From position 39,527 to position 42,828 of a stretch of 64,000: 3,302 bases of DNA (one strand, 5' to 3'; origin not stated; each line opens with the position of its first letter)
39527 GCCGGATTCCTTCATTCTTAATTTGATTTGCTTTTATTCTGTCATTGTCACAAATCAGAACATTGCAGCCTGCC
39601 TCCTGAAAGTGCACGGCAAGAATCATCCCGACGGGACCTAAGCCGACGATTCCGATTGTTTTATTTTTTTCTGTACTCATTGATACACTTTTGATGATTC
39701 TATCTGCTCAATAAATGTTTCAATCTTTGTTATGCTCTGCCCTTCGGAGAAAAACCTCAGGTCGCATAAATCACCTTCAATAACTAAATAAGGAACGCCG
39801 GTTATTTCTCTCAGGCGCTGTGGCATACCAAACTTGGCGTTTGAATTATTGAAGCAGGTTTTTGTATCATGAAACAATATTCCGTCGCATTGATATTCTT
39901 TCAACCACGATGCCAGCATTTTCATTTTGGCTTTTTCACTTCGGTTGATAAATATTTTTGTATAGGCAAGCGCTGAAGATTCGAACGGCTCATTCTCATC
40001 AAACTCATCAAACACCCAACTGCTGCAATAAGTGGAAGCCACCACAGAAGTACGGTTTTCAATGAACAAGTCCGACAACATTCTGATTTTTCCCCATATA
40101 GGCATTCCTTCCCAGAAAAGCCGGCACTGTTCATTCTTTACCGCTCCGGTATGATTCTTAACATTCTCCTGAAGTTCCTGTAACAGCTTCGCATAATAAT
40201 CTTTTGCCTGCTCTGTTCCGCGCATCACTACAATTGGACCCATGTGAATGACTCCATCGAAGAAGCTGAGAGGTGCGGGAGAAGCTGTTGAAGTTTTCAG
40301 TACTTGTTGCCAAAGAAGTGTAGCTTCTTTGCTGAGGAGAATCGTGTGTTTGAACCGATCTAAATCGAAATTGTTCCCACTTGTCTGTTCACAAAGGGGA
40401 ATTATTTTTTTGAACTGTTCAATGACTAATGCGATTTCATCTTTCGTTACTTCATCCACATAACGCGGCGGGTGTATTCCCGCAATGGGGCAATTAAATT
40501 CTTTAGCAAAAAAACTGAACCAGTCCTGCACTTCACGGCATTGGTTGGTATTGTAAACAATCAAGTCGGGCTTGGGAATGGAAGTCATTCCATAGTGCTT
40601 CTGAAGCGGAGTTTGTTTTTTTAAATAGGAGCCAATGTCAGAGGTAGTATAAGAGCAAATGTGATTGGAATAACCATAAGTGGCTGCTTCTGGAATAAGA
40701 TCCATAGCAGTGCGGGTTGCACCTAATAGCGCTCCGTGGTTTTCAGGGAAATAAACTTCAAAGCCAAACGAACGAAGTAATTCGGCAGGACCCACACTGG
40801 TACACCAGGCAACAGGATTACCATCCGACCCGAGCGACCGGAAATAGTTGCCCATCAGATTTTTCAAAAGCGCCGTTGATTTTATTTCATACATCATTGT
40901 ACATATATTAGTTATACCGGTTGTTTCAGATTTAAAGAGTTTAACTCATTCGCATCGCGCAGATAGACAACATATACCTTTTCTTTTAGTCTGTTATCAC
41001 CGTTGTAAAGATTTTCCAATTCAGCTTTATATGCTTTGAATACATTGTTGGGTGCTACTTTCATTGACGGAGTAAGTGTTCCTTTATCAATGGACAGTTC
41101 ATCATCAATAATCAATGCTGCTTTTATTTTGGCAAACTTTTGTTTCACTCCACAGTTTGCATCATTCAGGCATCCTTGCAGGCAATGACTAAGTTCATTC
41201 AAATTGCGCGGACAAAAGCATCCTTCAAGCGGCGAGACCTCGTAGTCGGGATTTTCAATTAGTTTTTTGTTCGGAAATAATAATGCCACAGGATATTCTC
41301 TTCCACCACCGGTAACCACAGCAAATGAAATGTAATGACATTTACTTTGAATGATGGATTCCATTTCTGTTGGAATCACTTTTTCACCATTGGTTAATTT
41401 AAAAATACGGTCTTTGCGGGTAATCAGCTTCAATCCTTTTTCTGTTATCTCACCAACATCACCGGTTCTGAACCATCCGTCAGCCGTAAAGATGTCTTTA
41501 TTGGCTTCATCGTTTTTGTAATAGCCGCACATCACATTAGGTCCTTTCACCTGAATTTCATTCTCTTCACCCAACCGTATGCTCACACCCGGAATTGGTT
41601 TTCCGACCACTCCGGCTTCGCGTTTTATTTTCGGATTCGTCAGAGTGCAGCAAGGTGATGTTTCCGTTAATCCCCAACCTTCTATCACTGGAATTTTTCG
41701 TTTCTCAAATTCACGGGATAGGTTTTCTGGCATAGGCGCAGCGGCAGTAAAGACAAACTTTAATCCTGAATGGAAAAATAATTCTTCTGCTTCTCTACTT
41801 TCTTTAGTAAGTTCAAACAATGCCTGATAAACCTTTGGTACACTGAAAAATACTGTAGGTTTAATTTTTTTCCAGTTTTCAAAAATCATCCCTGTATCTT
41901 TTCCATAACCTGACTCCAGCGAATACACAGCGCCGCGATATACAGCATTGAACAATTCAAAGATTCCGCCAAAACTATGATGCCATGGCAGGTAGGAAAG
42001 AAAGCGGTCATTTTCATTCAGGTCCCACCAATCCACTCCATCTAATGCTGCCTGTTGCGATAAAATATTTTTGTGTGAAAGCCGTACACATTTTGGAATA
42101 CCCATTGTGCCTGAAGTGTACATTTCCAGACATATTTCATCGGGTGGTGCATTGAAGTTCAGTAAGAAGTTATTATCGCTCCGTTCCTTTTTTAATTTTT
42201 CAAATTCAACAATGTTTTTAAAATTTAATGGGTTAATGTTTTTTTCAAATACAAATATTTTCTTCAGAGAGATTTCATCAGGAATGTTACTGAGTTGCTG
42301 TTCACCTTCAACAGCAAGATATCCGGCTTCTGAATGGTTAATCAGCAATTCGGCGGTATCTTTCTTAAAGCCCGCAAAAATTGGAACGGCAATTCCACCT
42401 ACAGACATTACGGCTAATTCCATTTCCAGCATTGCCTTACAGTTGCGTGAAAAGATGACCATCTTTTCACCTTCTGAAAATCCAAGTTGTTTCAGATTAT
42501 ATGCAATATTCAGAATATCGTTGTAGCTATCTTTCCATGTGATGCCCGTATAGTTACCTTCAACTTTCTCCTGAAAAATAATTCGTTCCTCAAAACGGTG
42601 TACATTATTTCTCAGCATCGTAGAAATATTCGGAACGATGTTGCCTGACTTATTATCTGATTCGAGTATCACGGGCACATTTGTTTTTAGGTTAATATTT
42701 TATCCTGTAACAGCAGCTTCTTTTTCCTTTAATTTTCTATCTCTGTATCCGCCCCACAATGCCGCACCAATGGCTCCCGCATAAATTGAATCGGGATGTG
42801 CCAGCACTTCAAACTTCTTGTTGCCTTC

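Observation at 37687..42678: Orphan dehydratase-family subunit + ketopantoate-reductase::activase fusion + CoA ligase: a possible self-contained 2-oxoacid-to-enoyl-CoA module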

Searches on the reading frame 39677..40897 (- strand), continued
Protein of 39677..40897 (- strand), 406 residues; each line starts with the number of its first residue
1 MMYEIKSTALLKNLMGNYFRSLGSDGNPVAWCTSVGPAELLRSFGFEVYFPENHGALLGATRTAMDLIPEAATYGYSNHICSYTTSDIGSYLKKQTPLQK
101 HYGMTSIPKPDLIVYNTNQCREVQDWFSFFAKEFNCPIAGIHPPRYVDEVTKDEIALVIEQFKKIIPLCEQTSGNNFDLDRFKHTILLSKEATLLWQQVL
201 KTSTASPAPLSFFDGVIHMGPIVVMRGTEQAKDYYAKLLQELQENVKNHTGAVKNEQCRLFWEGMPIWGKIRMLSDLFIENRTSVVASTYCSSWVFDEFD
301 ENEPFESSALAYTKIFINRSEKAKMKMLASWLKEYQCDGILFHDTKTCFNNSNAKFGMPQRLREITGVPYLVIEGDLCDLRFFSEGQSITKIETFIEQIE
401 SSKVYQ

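Call 82: search_protein_families(library=pfam, proteins=[L088:13465-15930:+, L086:13348-15426:+], max_evalue=0.01)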
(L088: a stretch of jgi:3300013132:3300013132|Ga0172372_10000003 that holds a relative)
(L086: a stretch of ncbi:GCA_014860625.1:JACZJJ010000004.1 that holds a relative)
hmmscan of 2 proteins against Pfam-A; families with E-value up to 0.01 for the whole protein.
L088:13465-15930:+ (821 aa): 2 families
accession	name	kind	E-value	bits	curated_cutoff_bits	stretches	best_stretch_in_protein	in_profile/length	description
PF02737.24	3HCDH_N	-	2.1e-30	106.4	22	1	24-209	1-178/180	3-hydroxyacyl-CoA dehydrogenase, NAD binding domain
PF00725.27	3HCDH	-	4.4e-05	24.3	22.1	1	386-441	6-57/97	3-hydroxyacyl-CoA dehydrogenase, C-terminal domain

L086:13348-15426:+ (692 aa): 3 families
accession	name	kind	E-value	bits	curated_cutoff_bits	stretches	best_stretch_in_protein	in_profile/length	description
PF16113.10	ECH_2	-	1.6e-05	25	27.2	1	493-651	79-228/335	Enoyl-CoA hydratase/isomerase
PF00378.25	ECH_1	-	4.3e-05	23.4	27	1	496-581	83-164/251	Enoyl-CoA hydratase/isomerase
PF00702.32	Hydrolase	-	0.0018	19.1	26.4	1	369-478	37-142/191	haloacid dehalogenase-like hydrolase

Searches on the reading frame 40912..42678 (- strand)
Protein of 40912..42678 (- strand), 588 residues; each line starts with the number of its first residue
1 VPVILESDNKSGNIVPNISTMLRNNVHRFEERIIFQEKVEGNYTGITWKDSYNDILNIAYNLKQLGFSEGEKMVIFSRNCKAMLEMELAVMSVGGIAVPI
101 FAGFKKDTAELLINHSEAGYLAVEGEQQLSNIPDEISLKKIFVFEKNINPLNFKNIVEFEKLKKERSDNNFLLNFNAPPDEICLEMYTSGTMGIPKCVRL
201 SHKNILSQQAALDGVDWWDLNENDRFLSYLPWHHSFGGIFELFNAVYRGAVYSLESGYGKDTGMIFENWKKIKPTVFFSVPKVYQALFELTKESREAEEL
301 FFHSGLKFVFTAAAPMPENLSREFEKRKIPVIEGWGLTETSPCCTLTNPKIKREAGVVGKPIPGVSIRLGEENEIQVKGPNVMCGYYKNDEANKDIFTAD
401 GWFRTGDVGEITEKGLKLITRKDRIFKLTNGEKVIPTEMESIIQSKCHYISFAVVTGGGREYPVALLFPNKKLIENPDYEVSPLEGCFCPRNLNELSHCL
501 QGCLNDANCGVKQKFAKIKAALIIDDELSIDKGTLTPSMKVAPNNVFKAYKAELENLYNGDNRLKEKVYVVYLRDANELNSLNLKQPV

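Call 4: search_protein_families(library=pfam, proteins=[window:40912-42678:-], max_evalue=0.01)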
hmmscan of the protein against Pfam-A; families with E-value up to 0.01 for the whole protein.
window:40912-42678:- (588 aa): 2 families
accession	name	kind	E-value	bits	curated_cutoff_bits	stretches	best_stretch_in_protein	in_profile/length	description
PF00501.34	AMP-binding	-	2.3e-60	204.9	29.9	1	23-387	2-384/384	AMP-binding enzyme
PF23562.2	AMP-binding_C_3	-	1.2e-11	45.5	20.8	1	423-560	1-122/124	AMP-binding enzyme C-terminal domain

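Call 5: search_protein_families(library=ncbifam, proteins=[window:40912-42678:-], max_evalue=0.01)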
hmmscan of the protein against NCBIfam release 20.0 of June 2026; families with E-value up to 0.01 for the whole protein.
window:40912-42678:- (588 aa): 101 families (the best 25 are shown)
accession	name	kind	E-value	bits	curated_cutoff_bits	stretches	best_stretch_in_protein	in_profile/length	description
NF004837.0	PRK06187.1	subfamily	1e-66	225.3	476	1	17-455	9-454/531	long-chain-fatty-acid--CoA ligase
NF009232.0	PRK12582.1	subfamily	1.4e-54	185.5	777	1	3-560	36-615/624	acyl-CoA synthetase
NF005801.1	PRK07656.1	equivalog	2.8e-48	164.8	657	1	26-453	7-433/500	FadD3 family acyl-CoA ligase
NF004114.0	PRK05605.1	equivalog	1.5e-47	162.2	766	1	154-455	193-501/575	long-chain-fatty-acid--CoA ligase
NF038343.1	ligase_FadD11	exception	1.3e-46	159.2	950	2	305-560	328-583/585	fatty acid--CoA ligase FadD11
NF005307.0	PRK06839.1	equivalog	1.6e-44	152.4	748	1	44-456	26-426/496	o-succinylbenzoate--CoA ligase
NF005702.0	PRK07514.1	subfamily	9e-43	146.4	558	1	20-454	7-431/506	malonyl-CoA synthase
NF002966.0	PRK03640.1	equivalog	5.4e-40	137.4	556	1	44-457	26-415/483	o-succinylbenzoate--CoA ligase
TIGR01923.1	menE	equivalog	6.1e-40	137.4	330.15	1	47-456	1-380/442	o-succinylbenzoate--CoA ligase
NF005676.0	PRK07470.1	equivalog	4e-39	134.6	774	1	13-454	17-460/544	acyl-CoA synthetase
NF006182.0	PRK08316.1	subfamily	6.5e-38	130.5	663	1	18-455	13-449/523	fatty acyl-CoA synthetase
NF009233.0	PRK12583.1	subfamily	9.8e-37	126.6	832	2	180-455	202-482/558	fatty acid CoA ligase family protein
NF052269.1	Staph_lig_FadD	equivalog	4.9e-36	124.1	650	1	47-456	29-425/499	long-chain-fatty-acid--CoA ligase FadD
NF006181.0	PRK08314.1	subfamily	7.5e-36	123.5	705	1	44-445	48-474/563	long-chain-fatty-acid--CoA ligase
NF005714.0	PRK07529.1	subfamily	3.5e-35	121.5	632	1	148-446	186-498/640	acyl-CoA synthetase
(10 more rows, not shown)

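Call 66: search_solved_structures(query=window:40912-42678:-, max_evalue=1e-20)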
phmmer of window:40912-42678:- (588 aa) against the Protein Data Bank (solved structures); distinct sequences matched with E-value up to 1e-20: 29.
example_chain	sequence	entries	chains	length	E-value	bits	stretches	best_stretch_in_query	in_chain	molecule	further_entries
8wev_A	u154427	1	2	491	1.9e-28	102.7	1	43-443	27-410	Feruloyl-CoA Synthetase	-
8weu_A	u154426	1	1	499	2.1e-28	102.6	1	43-443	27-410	Fatty-acyl-CoA synthase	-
4gxr_A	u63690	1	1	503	2.9e-27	98.8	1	175-455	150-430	Malonyl CoA synthetase, Benzoate-CoA ligase Chimeric protein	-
4fut_A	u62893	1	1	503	3e-27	98.8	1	175-455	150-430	Malonyl CoA synthetase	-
4fuq_A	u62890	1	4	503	3e-27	98.8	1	175-455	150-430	Malonyl CoA synthetase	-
4gxq_A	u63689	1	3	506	3e-27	98.7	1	175-455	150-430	Malonyl CoA synthetase, Benzoate-CoA ligase Chimeric protein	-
5ie0_A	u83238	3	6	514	3.1e-26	95.4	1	19-445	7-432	Oxalate--CoA ligase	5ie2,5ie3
6k4c_A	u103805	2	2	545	6e-25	91.1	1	56-475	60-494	Ancestral luciferase AncLamp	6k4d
6qjz_A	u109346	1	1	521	1e-24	90.4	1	61-446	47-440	oxalyl CoA-synthetase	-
8r2q_A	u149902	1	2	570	4.1e-24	88.4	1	45-458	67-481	Probable fatty-acid-CoA ligase FadD5 (Fatty-acid-CoA synthetase) (Fatty-acid-CoA synthase)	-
5x8f_A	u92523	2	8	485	5.9e-24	87.8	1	157-447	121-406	2-succinylbenzoate--CoA ligase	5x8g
5buq_A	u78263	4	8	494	6.3e-24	87.8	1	157-447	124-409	2-succinylbenzoate--CoA ligase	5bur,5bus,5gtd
3g7s_A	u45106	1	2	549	1.1e-23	86.9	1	58-455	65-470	Long-chain-fatty-acid--CoA ligase (FadD-1)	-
8r2r_A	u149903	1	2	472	2.2e-23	85.9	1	45-445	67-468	Probable fatty-acid-CoA ligase FadD5 (Fatty-acid-CoA synthetase) (Fatty-acid-CoA synthase)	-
4g37_A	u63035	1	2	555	2.7e-23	85.7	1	45-446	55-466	Luciferin 4-monooxygenase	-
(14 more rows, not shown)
